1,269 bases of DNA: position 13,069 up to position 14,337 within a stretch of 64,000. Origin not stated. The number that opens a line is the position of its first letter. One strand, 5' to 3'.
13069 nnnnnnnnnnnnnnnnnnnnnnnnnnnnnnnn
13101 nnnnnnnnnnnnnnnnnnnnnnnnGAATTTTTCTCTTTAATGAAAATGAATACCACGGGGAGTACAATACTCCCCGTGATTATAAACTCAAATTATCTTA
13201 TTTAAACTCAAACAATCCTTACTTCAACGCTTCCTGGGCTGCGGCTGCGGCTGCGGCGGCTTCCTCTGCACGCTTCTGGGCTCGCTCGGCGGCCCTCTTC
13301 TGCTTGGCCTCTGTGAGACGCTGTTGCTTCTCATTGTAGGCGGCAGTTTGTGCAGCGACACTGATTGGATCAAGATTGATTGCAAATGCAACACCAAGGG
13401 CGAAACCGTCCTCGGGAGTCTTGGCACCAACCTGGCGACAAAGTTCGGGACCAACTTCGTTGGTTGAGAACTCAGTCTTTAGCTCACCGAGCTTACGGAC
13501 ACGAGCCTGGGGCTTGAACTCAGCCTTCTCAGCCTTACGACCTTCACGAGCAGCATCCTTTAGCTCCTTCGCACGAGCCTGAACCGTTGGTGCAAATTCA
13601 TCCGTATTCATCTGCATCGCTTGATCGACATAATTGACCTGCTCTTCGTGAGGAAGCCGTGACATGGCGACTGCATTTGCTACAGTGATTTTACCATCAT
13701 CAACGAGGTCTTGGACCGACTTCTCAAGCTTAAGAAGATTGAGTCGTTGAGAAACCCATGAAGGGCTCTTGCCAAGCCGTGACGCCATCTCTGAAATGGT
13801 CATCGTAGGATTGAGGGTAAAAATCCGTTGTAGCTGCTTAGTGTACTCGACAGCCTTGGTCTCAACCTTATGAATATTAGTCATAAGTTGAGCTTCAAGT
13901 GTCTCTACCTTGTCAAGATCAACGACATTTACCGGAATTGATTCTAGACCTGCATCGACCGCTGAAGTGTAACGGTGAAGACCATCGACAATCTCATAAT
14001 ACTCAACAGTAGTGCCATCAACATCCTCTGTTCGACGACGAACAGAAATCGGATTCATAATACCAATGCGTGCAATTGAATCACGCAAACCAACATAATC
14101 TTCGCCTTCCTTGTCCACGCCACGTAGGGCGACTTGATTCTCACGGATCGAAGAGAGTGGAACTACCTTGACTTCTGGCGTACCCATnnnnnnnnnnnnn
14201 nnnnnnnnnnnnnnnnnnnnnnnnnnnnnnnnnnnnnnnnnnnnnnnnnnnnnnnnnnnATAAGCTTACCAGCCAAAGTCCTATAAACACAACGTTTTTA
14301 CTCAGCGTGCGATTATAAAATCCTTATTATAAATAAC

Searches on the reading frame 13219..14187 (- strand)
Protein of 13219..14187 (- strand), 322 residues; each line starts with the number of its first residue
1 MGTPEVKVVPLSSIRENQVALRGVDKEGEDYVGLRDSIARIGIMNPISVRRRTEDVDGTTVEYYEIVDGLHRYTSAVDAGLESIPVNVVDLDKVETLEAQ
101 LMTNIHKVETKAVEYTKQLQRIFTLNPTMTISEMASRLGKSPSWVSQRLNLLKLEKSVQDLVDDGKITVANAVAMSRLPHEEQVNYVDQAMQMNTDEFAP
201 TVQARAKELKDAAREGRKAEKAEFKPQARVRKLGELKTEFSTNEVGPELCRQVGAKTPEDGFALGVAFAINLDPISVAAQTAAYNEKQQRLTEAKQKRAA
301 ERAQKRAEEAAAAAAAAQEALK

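Call 10: search_protein_families(library=phrogs, proteins=[window:13219-14187:-])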
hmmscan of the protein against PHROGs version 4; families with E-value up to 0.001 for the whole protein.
window:13219-14187:- (322 aa): 12 families
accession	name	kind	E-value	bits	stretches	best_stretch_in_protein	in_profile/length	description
phrog_3264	-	DNA, RNA and nucleotide metabolism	1.9e-22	81.3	1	5-313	48-321/337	ParB-like partition protein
phrog_4715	-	DNA, RNA and nucleotide metabolism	7.3e-22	78.5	1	22-307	163-403/630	ParB-like partition protein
phrog_1033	-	DNA, RNA and nucleotide metabolism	3.7e-20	74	1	34-306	61-320/334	ParB-like partition protein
phrog_6218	-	DNA, RNA and nucleotide metabolism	1.7e-16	61.4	1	26-222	22-211/506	ParB-like partition protein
phrog_8071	-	DNA, RNA and nucleotide metabolism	1.3e-08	35.5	1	5-120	6-107/389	ParB-like partition protein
phrog_26387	-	DNA, RNA and nucleotide metabolism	6.3e-07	30.1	1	4-97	8-93/252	ParB-like partition nuclease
phrog_498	-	other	4.2e-06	26.6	1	4-95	33-114/633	DNA methyltransferase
phrog_21912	-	DNA, RNA and nucleotide metabolism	6.6e-06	27.1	1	25-95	48-117/153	DNA binding protein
phrog_3951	-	unknown function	2.5e-05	24.9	1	26-156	39-167/301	-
phrog_723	-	DNA, RNA and nucleotide metabolism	4e-05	24.5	1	29-103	31-101/223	ParB-like partition protein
phrog_18726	-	unknown function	0.00011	22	1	82-192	106-214/572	-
phrog_2159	-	DNA, RNA and nucleotide metabolism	0.00045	20.7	1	34-93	87-145/365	ParB-like partition protein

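Call 11: search_protein_families(library=pfam, proteins=[window:13219-14187:-])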
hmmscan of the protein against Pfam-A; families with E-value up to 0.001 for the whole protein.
window:13219-14187:- (322 aa): 3 families
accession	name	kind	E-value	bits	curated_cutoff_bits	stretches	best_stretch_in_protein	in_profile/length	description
PF17762.8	HTH_ParB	-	2.4e-11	44.1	22.6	1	113-194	6-87/102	ParB HTH domain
PF02195.25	ParB_N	-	1.9e-10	41.1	26.3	1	5-106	2-95/95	ParB N-terminal domain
PF08535.16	KorB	-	2.7e-05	24.5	22.3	1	129-168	4-43/89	KorB domain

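Call 18: search_dna_similar(query=window:13219-14187:-, collection=phages, mode=protein, max_rows=25)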
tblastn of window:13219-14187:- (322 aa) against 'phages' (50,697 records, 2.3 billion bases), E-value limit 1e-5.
Records with a match: 27; places in all: 27; records where one place covers at least 80% of the query: 0.
Best place of each record, by identity: <60% 27.
By first word of the organism name: Bacteriophage 15; Listeria 4; Acidovorax 2; Staphylococcus 2; Acinetobacter 2; Variovorax 1; Klebsiella 1.
By host as written in the record: - 17; Listeria monocytogenes 4; Staphylococcus aureus 2; Acidovorax valerianellae GBBC 3043 1; Variovorax sp. ZS18.2.2 1; Paracidovorax oryzae 1; Klebsiella michiganensis 1.
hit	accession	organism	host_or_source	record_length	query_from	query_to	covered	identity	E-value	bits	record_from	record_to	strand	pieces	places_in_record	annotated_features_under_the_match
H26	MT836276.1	Bacteriophage sp.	human fecal samples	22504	24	207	57%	30.4%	7e-12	72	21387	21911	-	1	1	record has no annotation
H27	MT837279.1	Bacteriophage sp.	human fecal samples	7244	2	175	54%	32.0%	2e-11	71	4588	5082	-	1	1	record has no annotation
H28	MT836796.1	Bacteriophage sp.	human fecal samples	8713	6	183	55%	30.9%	9e-10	66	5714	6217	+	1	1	record has no annotation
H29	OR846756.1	Listeria phage LM 4-11-1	Listeria monocytogenes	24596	2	183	57%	30.1%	4e-11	70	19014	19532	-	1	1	record has no annotation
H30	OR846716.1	Listeria phage LM 4-11-1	Listeria monocytogenes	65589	2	183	57%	30.1%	1e-10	68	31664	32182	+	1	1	record has no annotation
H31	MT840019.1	Bacteriophage sp.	human fecal samples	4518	4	205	63%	26.5%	9e-8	59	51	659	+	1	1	record has no annotation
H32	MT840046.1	Bacteriophage sp.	human fecal samples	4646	34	209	55%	30.3%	1e-10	68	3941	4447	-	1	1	record has no annotation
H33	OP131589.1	Acidovorax phage Aval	Acidovorax valerianellae GBBC 3043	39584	4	209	64%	25.1%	5e-10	66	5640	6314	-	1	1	chromosome (plasmid) partitioning protein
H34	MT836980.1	Bacteriophage sp.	human fecal samples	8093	5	175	53%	29.9%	5e-8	60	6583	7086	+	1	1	record has no annotation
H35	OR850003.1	Staphylococcus phage SA 1298 Kay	Staphylococcus aureus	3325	34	191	49%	32.3%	3e-10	67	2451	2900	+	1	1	record has no annotation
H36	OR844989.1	Staphylococcus phage SA 1306 Kay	Staphylococcus aureus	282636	34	191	49%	32.3%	4e-10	67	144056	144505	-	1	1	record has no annotation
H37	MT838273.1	Bacteriophage sp.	human fecal samples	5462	34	191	49%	31.0%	2e-12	74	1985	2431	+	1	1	record has no annotation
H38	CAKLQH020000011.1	Acinetobacter phage MD-2021a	not known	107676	30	184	48%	31.0%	1e-8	62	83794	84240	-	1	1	parB: putative ParB partition protein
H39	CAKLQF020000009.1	Acinetobacter phage MD-2021a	not known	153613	30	184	48%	31.0%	1e-8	62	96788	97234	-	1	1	parB: putative ParB partition protein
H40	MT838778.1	Bacteriophage sp.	human fecal samples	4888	2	192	59%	25.1%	3e-9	64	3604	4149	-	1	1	record has no annotation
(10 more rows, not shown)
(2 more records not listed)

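Call 36: find_related_loci(query=window:13219-14187:-, collection=viral_contigs, flank=10000)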
Query window:13219-14187:- (322 aa) in viral_contigs; peptide patterns used: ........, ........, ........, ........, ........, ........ (x = any residue, [..] = any of these).
47 stretches matched a pattern; 3 encode a relative of the query (tblastn E <= 1e-3); 3 distinct loci.
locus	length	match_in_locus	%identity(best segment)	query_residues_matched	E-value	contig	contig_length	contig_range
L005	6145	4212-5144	72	5-315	3e-154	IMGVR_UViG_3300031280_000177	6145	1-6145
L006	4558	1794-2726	72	5-315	1e-156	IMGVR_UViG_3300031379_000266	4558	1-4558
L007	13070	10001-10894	72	1-298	5e-151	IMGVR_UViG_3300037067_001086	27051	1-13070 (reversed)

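Call 50: search_solved_structures(query=window:13219-14187:-, max_evalue=0.001, show_alignments=2)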
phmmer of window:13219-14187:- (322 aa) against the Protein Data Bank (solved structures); distinct sequences matched with E-value up to 0.001: 12.
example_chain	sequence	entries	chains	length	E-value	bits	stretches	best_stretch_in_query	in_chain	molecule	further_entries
1vz0_A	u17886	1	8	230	3.9e-16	62.5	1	8-185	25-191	Chromosome-partitioning protein Spo0J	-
7ol9_A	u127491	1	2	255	7.6e-14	55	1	5-214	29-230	Nucleoid occlusion protein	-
7bnr_A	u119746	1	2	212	8.8e-14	54.8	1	9-215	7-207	ParB family protein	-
7o0n_A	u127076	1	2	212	1.4e-13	54.1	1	10-215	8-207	ParB family protein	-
7bnk_A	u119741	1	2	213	2.3e-13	53.4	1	9-215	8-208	ParB family protein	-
6t1f_A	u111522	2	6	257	8.1e-13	51.6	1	12-176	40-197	Chromosome-partitioning protein ParB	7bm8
6sdk_A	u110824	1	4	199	1.1e-11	47.9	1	11-185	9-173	Stage 0 sporulation protein J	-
7ng0_A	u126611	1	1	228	3.2e-11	46.4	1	5-193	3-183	Nucleoid occlusion protein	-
7nfu_A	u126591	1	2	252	3.6e-11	46.2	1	4-193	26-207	Nucleoid occlusion protein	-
6y93_A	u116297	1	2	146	6.2e-07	32.3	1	95-216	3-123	Nucleoid occlusion protein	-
8qa8_A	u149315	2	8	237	9.8e-07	31.7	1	34-188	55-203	Transcriptional repressor protein KorB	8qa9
4umk_A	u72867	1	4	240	0.00012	24.8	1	63-184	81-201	PROBABLE CHROMOSOME-PARTITIONING PROTEIN PARB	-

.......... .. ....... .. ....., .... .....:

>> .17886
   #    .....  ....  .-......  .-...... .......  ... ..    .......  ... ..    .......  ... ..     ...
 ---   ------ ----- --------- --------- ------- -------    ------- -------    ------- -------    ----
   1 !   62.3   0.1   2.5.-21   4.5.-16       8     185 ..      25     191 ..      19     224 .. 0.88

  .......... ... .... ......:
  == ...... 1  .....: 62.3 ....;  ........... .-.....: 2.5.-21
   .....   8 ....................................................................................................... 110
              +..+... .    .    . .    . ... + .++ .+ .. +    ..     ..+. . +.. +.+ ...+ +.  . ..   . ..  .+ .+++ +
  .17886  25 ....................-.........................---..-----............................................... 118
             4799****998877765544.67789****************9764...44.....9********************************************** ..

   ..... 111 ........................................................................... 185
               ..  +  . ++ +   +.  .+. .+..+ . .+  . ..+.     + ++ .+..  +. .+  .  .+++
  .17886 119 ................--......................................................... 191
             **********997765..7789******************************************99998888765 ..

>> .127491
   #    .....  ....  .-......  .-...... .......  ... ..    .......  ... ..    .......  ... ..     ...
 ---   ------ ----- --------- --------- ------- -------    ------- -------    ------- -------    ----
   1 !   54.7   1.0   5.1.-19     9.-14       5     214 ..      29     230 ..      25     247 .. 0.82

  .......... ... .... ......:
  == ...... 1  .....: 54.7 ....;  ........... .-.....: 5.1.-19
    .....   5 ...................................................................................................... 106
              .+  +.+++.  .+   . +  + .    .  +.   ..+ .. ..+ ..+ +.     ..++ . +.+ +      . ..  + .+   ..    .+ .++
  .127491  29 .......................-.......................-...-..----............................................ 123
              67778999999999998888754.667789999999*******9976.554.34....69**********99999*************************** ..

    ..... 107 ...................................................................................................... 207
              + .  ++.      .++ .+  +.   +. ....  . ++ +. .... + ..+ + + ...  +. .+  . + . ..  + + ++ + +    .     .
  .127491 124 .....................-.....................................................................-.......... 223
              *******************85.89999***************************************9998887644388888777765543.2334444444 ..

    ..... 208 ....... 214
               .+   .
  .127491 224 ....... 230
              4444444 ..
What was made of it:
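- Closest known: KorB and its OB operators on IncP plasmid RK2. Same: ParB-like-1 matches the Pfam KorB domain and the KorB structure 8qa8 (calls 11, 50).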

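Call 60: find_homologous_proteins(query=window:13219-14187:-, max_evalue=1e-10)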
Query window:13219-14187:- (322 aa): 281 proteins with E <= 1e-10 among 4606 candidates; the best 120 are listed.
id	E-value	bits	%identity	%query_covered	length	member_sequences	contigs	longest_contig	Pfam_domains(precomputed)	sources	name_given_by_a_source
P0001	5.8e-200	680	100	100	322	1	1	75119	PF17762.9,PF02195.27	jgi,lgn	-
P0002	7.4e-145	500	74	95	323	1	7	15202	PF17762.9,PF02195.27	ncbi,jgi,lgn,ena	jgi:ParB/RepB/Spo0J family partition protein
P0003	3.3e-143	494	72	94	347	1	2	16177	PF17762.9,PF02195.27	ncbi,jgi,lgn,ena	ncbi:MAG: ParB/RepB/Spo0J family partition protein [Clostridia bacterium]|jgi:ParB/RepB/Spo0J family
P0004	1.5e-141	489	74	97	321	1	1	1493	PF17762.9,PF02195.27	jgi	jgi:ParB/RepB/Spo0J family partition protein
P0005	3.7e-141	487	72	93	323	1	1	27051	PF17762.9,PF02195.27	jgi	jgi:ParB family chromosome partitioning protein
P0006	6.1e-139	480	71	95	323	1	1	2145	PF17762.9,PF02195.27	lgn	-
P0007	1.2e-138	479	72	97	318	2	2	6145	PF17762.9,PF02195.27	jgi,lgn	-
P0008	9.6e-137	473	70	95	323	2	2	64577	PF17762.9,PF02195.27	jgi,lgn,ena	-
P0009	1.6e-133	462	70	89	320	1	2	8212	PF17762.9,PF02195.27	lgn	-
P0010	6.7e-133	460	69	94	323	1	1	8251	PF17762.9,PF02195.27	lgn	-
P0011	3.2e-132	458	71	97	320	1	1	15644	PF17762.9,PF02195.27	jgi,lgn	jgi:ParB/RepB/Spo0J family partition protein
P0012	8.9e-131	453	67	90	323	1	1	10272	PF17762.9,PF02195.27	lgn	-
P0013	2.4e-123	429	63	97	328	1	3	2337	PF17762.9,PF02195.27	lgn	-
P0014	2.4e-122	426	62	93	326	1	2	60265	PF17762.9,PF02195.27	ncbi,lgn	-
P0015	3.6e-122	425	64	99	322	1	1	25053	PF17762.9,PF02195.27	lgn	-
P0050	9.3e-114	398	58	99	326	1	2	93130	PF17762.9,PF02195.27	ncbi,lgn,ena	-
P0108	6.5e-102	359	53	94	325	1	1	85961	PF17762.9,PF02195.27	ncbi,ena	-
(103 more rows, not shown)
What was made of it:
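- The relatives come from varied metagenomes and were binned with unrelated taxa (call 60), which argues against a single shared host regulator.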

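Call 61: find_encoding_contigs(protein=P0008, flank=10000, max_places=1)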
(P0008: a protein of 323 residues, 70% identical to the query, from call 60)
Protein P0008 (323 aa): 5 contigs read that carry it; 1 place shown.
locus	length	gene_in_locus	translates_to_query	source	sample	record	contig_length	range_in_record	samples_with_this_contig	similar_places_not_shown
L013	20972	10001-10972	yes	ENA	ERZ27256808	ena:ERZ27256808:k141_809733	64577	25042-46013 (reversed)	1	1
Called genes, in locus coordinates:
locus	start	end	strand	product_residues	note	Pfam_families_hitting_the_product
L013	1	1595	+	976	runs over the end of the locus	-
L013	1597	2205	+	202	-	-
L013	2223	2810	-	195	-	PF00929:RNase_T (weak)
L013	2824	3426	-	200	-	PF02945:Endonuclease_7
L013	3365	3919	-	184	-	-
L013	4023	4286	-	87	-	-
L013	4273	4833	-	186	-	PF21448:DNMK (faint)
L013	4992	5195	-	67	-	-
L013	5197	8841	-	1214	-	PF14890:Intein_splicing (weak), PF19263:DUF5906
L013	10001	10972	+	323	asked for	PF02195:ParB_N, PF17762:HTH_ParB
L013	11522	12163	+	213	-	-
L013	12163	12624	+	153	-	-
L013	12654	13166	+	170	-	-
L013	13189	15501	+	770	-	PF00271:Helicase_C (weak)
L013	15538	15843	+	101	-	-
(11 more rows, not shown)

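Call 62: find_encoding_contigs(protein=P0014, flank=10000, max_places=1)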
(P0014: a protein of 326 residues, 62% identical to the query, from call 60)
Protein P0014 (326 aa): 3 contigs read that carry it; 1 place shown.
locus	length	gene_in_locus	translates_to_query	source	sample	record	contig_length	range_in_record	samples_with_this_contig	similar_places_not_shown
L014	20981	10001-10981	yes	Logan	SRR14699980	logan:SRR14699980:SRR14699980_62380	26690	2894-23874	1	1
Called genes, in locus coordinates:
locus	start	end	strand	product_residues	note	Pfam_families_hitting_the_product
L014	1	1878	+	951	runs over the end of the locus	-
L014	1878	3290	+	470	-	-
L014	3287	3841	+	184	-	PF01145:Band_7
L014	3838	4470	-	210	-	PF00929:RNase_T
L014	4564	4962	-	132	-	-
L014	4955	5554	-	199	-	PF02086:MethyltransfD12 (faint)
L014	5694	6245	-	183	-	-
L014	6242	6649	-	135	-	PF02945:Endonuclease_7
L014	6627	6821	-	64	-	-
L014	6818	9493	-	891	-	PF19263:DUF5906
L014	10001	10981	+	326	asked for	PF02195:ParB_N, PF17762:HTH_ParB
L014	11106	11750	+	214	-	-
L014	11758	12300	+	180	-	-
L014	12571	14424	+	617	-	PF00176:SNF2-rel_dom (faint), PF00270:DEAD (faint)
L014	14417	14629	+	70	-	-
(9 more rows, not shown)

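Call 63: find_encoding_contigs(protein=P0050, flank=10000, max_places=1)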
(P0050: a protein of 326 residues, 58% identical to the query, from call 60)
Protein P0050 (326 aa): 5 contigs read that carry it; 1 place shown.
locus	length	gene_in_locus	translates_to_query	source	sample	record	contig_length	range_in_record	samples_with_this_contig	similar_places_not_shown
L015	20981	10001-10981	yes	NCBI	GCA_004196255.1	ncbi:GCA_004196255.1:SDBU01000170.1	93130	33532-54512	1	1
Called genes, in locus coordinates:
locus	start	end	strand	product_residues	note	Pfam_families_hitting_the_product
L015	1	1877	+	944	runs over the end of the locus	-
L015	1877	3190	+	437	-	-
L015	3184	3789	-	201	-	PF00929:RNase_T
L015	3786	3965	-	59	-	-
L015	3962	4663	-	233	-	PF02086:MethyltransfD12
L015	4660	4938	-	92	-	-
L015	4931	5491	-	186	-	PF01145:Band_7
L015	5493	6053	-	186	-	-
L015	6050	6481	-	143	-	PF02945:Endonuclease_7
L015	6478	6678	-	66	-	-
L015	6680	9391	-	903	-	PF19263:DUF5906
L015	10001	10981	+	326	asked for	PF02195:ParB_N, PF17762:HTH_ParB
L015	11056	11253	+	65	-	-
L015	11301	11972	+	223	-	-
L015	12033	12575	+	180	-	-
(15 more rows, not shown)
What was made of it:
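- Some relatives carry a D12-class adenine methyltransferase (calls 62, 63).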

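Call 64: find_encoding_contigs(protein=P0108, flank=10000, max_places=1)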
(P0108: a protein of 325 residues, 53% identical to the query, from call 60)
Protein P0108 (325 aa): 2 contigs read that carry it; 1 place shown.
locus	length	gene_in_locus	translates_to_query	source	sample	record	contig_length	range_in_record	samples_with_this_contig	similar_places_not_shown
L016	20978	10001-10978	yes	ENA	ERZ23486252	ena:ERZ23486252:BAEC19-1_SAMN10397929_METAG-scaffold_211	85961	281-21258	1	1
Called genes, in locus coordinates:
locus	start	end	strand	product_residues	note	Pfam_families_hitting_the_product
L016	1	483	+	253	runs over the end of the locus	?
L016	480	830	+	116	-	-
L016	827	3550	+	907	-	-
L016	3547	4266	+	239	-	-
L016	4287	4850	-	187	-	PF00929:RNase_T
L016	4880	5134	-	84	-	-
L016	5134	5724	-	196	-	PF21448:DNMK (weak)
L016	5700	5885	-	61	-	-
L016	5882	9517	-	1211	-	PF19263:DUF5906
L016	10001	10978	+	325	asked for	PF02195:ParB_N, PF17762:HTH_ParB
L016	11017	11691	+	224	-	-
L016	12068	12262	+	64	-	-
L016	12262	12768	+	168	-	-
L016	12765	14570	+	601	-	PF00176:SNF2-rel_dom (faint)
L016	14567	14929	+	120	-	-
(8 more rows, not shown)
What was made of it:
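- Both are syntenic across the clade (calls 61-64).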

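Call 76: find_encoding_contigs(protein=P0001, flank=10000, max_places=2)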
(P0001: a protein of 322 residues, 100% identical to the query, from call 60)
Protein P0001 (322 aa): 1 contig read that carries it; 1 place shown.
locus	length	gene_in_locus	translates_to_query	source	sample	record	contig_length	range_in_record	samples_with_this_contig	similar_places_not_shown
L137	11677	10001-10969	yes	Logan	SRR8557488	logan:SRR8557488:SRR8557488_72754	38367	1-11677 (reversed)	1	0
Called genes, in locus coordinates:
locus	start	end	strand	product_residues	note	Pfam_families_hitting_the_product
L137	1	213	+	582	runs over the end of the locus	-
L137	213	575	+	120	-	-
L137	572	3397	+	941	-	-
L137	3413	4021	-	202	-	PF00929:RNase_T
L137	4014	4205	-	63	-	-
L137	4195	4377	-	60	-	-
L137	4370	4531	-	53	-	-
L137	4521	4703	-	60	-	-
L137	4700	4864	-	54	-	-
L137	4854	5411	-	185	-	-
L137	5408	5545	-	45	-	-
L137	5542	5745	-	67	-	-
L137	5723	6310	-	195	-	-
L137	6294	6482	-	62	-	-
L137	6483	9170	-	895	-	PF19263:DUF5906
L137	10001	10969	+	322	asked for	PF02195:ParB_N, PF17762:HTH_ParB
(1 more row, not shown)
